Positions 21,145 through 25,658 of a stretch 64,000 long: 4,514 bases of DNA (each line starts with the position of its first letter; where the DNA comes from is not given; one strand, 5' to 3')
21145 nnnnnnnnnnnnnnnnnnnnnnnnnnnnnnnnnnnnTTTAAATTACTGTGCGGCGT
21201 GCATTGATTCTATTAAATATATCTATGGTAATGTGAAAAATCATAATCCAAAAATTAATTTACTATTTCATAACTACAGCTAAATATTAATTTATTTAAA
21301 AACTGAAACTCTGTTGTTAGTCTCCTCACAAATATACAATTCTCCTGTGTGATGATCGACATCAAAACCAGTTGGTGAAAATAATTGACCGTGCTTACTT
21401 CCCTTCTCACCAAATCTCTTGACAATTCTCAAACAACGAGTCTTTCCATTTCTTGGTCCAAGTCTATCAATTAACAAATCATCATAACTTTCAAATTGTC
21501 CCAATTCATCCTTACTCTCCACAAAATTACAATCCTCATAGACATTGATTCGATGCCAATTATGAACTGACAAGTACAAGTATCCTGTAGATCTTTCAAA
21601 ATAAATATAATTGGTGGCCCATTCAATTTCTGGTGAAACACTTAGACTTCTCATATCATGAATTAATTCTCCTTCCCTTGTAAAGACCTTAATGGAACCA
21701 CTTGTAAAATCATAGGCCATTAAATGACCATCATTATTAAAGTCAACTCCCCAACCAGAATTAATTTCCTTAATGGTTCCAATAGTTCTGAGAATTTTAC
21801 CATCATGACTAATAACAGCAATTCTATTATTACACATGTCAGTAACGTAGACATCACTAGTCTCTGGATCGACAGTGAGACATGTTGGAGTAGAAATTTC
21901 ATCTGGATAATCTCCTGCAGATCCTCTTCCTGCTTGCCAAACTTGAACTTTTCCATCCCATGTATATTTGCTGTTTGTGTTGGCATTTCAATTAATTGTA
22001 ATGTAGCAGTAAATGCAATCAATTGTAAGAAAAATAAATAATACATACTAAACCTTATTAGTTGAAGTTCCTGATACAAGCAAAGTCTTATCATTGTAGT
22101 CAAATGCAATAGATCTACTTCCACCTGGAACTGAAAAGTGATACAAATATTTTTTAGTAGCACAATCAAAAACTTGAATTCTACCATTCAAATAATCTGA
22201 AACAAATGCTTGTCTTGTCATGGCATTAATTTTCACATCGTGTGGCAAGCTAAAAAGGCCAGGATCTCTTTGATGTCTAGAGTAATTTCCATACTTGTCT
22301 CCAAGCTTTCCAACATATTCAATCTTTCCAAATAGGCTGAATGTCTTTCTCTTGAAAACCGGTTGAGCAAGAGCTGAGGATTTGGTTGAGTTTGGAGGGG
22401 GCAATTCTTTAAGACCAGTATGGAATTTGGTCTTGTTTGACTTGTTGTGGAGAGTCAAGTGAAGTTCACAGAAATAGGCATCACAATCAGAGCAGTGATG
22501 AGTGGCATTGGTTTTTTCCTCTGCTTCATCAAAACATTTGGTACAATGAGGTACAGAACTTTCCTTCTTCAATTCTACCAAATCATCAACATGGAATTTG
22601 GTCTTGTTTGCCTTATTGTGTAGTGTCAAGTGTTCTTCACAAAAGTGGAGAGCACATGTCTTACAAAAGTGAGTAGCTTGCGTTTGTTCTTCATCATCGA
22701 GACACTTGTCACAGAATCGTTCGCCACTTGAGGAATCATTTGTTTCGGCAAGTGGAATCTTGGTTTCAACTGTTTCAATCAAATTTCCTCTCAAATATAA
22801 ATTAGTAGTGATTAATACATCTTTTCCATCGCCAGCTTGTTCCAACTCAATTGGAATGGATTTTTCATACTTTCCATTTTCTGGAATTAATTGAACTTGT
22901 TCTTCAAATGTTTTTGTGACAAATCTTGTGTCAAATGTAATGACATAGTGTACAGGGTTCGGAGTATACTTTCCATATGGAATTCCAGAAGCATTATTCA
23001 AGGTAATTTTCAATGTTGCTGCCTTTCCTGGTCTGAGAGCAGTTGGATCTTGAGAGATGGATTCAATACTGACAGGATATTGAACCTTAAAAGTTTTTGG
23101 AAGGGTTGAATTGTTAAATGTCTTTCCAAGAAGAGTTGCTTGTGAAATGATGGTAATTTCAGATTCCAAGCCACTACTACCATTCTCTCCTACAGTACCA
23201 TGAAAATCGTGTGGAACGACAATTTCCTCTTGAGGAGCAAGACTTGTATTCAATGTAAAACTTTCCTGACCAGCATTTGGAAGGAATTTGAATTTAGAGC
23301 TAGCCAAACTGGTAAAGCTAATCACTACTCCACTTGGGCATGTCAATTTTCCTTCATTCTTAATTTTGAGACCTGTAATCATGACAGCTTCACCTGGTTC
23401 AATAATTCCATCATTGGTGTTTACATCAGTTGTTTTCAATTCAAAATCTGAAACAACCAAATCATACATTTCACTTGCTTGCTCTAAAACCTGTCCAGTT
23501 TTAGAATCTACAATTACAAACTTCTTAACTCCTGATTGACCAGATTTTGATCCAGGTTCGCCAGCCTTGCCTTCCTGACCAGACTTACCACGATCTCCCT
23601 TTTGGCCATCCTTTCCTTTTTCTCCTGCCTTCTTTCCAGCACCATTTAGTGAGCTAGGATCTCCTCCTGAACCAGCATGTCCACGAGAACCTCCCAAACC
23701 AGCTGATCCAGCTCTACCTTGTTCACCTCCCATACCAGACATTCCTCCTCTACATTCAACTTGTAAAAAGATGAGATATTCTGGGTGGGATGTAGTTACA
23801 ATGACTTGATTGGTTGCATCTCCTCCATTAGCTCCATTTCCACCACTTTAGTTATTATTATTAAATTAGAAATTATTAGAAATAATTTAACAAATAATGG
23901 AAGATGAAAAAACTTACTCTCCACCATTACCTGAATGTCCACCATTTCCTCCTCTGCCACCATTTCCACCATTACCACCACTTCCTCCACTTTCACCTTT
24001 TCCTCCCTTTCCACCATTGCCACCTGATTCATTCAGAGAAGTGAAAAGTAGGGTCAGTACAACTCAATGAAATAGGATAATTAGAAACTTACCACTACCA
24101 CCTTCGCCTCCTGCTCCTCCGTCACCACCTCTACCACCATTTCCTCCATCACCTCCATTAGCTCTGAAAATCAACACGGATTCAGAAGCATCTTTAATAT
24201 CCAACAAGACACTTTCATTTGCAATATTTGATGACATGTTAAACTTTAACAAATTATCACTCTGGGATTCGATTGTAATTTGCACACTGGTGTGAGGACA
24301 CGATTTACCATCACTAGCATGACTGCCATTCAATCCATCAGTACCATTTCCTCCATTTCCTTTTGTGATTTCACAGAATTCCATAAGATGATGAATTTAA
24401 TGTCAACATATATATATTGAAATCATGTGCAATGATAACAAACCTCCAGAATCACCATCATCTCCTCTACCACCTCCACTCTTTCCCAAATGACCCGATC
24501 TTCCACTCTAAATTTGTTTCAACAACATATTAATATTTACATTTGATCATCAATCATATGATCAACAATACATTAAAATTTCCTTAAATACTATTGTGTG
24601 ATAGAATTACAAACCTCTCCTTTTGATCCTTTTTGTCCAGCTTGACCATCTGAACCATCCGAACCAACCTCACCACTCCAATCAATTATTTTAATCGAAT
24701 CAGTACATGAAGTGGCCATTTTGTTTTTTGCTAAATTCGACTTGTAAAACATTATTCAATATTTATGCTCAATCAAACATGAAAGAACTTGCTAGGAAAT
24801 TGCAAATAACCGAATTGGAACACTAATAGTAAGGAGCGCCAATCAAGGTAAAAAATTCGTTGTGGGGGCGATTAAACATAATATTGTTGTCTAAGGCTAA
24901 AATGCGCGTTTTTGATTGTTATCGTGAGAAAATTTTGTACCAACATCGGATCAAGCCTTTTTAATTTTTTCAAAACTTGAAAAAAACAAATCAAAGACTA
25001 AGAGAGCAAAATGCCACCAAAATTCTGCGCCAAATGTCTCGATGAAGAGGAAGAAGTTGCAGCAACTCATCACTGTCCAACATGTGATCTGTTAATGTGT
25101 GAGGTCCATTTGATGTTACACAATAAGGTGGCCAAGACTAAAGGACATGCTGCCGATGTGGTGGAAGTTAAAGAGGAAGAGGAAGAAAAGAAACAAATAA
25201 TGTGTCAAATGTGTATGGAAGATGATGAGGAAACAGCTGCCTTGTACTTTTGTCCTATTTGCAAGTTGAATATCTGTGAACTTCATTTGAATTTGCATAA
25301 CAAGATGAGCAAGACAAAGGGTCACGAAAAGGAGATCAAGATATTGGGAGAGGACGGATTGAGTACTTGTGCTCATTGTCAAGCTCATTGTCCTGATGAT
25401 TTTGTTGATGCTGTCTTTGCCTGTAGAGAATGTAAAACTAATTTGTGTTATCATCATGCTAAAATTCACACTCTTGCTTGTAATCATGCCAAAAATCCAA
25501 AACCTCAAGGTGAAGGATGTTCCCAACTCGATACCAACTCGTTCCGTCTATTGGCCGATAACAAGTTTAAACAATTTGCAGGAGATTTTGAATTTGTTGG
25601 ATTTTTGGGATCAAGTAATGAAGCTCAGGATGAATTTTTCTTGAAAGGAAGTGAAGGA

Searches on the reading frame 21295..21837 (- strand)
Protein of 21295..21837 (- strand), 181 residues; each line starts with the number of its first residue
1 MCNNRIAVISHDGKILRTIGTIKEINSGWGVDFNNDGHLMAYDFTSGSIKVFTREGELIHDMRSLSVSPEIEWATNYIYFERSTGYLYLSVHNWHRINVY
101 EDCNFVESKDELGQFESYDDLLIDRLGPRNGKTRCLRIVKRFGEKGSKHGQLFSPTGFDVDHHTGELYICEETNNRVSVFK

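Call 97: search_protein_families(library=ncbifam, proteins=[P0127], max_evalue=0.001)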
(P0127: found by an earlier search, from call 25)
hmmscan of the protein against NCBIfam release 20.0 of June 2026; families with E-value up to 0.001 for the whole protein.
P0127 (1018 aa): 3 families
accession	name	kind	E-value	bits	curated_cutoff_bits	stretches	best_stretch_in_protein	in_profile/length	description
NF035926.1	scyF_NHL_VPEP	equivalog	5.8e-26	91.5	350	2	712-858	88-238/376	scytonemin biosynthesis PEP-CTERM protein ScyF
NF038329.2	gly_rich_SclB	equivalog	3.2e-09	36.2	325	2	16-77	283-343/442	LPXTG-anchored collagen-like adhesin Scl2/SclB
NF038330.1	adhesin_SclA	exception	8.1e-05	22.4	400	1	228-300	156-226/405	LPXTG-anchored collagen-like adhesin Scl1/SclA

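Call 98: search_protein_families(library=padloc, proteins=[P0127], max_evalue=0.001)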
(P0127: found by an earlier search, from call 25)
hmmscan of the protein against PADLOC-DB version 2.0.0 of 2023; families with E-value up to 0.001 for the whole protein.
P0127 (1018 aa): 0 families

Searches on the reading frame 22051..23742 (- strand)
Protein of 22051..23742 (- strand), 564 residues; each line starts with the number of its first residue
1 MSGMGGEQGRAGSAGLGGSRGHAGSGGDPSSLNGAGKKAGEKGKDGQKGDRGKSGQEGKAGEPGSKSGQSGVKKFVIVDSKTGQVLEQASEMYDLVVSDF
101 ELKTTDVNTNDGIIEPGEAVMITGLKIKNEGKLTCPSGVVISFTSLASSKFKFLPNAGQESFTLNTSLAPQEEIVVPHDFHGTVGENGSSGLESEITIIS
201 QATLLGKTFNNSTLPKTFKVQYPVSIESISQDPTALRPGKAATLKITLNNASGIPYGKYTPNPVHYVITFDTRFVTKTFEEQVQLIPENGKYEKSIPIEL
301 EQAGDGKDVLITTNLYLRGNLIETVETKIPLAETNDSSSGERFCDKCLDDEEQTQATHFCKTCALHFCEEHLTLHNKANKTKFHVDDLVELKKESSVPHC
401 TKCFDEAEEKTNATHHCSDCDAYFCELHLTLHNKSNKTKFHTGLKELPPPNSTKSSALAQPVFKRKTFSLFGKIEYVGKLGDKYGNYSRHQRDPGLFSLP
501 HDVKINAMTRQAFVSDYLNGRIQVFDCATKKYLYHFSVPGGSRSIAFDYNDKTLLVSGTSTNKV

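Call 25: list_cluster_members(proteins=[P0001, window:22051-23742:-, window:21295-21837:-])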
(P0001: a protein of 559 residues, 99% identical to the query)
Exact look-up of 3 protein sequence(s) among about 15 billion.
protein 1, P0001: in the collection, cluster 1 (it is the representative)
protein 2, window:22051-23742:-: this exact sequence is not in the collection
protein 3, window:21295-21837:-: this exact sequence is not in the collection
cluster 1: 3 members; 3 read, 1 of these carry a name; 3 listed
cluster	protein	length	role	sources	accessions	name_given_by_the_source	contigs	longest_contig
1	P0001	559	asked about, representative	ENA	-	-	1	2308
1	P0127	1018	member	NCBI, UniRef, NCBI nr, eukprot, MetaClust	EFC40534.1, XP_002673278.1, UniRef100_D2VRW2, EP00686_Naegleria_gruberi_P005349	hypothetical protein NAEGRDRAFT_81014 [Naegleria gruberi] | DUF7932 domain-containing protein n=1 Tax=Naegleria gruberi TaxID=5762 RepID=D2VRW2_NAEGR | uncharacterized protein NAEGRDRAFT_81014 [Naegleria gruberi]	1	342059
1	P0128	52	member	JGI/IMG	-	-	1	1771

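Call 67: predict_structure(alignment_id=A3)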
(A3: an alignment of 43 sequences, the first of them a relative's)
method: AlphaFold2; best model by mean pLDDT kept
length: 1018 residues; sequences in the alignment: 43
mean_pLDDT: 63.8   pTM: 0.52
mean pLDDT of the five models: 63.8, 62.1, 61.7, 61.4, 60.4
residues with pLDDT >= 90: 275; 70-90: 210; 50-70: 127; < 50: 406
segments of 3 or more residues with pLDDT < 50: 1-6, 18-26, 146-161, 564-749, 753-763, 765-770, 775-780, 787-789, 797-800, 804-824, 826-829, 838-841, 847-850, 856-862, 900-972, 975-1000, 1008-1018
pLDDT, mean of each block of 10 residues (from residue 1): 51 64 49 90 68 84 93 64 92 91 85 82 87 93 58 42 65 76 91 91 78 96 91 94 85 71 63 85 95 90 96 97 97 84 94 98 97 91 81 98 96 78 95 95 96 92 81 91 88 89 75 76 76 77 93 90 50 42 34 33 34 34 32 37 34 24 26 31 26 24 24 26 27 29 42 43 45 48 54 54 42 30 46 50 51 51 59 70 70 66 33 35 33 25 27 33 43 43 28 41 49 30
secondary structure, 60 per line:
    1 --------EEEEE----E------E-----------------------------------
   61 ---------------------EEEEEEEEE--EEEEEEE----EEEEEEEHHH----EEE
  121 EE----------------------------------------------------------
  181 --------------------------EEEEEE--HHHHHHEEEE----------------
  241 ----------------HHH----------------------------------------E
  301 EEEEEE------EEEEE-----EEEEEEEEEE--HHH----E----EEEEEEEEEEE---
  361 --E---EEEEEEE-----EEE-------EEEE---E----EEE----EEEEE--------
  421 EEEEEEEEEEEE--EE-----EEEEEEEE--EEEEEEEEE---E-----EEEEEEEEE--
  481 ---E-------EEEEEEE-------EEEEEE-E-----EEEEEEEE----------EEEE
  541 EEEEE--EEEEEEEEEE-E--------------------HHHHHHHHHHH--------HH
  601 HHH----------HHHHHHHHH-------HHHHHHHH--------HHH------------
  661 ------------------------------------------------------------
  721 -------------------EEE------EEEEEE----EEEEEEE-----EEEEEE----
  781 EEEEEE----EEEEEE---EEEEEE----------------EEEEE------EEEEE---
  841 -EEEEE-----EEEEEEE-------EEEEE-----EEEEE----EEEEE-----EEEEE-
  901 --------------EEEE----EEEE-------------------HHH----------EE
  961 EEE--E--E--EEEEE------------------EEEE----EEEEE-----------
elements in order (helices of 4 or more, strands of 3 or more residues): E9-13 E82-90 E93-99 E104-110 E118-122 E207-212 H215-220 E221-224 E300-306 E313-317 E323-332 E347-357 E367-373 E379-381 E389-392 E401-403 E408-412 E421-432 E442-449 E452-460 E470-478 E492-498 E506-511 E519-526 E537-545 E548-557 H580-590 H599-603 H614-622 H630-637 E740-742 E749-754 E759-765 E771-776 E781-786 E791-796 E800-805 E822-826 E833-837 E842-846 E852-858 E866-870 E876-880 E885-889 E895-899 E915-918 E923-926 E959-963 E972-976 E995-998 E1003-1007

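Call 97: search_protein_families(library=ncbifam, proteins=[P0127], max_evalue=0.001)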
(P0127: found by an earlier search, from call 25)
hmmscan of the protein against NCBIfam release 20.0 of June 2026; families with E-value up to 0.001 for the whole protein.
P0127 (1018 aa): 3 families
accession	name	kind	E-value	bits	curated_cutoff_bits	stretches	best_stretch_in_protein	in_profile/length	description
NF035926.1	scyF_NHL_VPEP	equivalog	5.8e-26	91.5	350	2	712-858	88-238/376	scytonemin biosynthesis PEP-CTERM protein ScyF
NF038329.2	gly_rich_SclB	equivalog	3.2e-09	36.2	325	2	16-77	283-343/442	LPXTG-anchored collagen-like adhesin Scl2/SclB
NF038330.1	adhesin_SclA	exception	8.1e-05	22.4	400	1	228-300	156-226/405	LPXTG-anchored collagen-like adhesin Scl1/SclA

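Call 98: search_protein_families(library=padloc, proteins=[P0127], max_evalue=0.001)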
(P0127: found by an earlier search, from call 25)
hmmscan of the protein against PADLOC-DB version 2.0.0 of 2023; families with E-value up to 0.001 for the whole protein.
P0127 (1018 aa): 0 families

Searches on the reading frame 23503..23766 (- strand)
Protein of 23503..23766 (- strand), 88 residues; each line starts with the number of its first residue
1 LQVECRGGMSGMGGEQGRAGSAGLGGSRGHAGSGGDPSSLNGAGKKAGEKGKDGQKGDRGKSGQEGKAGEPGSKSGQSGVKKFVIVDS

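Call 75: search_protein_families(library=pfam, proteins=[window:23503-23766:-], max_evalue=10)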
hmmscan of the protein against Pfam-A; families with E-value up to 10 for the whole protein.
seq(88 aa): 1 family
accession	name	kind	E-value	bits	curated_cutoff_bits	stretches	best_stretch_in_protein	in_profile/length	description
PF01391.23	Collagen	-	9e-05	22.6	27.2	2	47-74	21-48/60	Collagen triple helix repeat (20 copies)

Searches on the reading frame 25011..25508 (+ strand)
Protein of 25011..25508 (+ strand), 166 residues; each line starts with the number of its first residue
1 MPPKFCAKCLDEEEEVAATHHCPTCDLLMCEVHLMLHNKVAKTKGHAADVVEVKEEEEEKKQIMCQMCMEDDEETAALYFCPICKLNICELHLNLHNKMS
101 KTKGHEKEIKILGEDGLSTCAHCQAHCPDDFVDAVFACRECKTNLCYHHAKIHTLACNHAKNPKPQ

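Call 50: search_protein_families(library=pfam, proteins=[window:25011-25508:+], max_evalue=10)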
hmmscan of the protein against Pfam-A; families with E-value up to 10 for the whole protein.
seq(166 aa): 5 families
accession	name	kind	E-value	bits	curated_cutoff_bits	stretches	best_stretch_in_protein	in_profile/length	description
PF22586.1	ANCHR-like_BBOX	-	4.5e-06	27.1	27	2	65-106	2-38/39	ANCHR-like B-box zinc-binding domain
PF01363.27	FYVE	-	0.0032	18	27.8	1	5-71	10-64/67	FYVE zinc finger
PF03107.22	C1_2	-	0.013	16.3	26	1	57-90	12-45/48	C1 domain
PF09947.15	DUF2180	-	0.033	14.8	22.2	2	6-70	3-64/68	Uncharacterized protein conserved in archaea (DUF2180)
PF24617.1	POF1B_HlH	-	0.085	13.7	27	1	30-63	15-47/84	POF1B helix-loop-helix domain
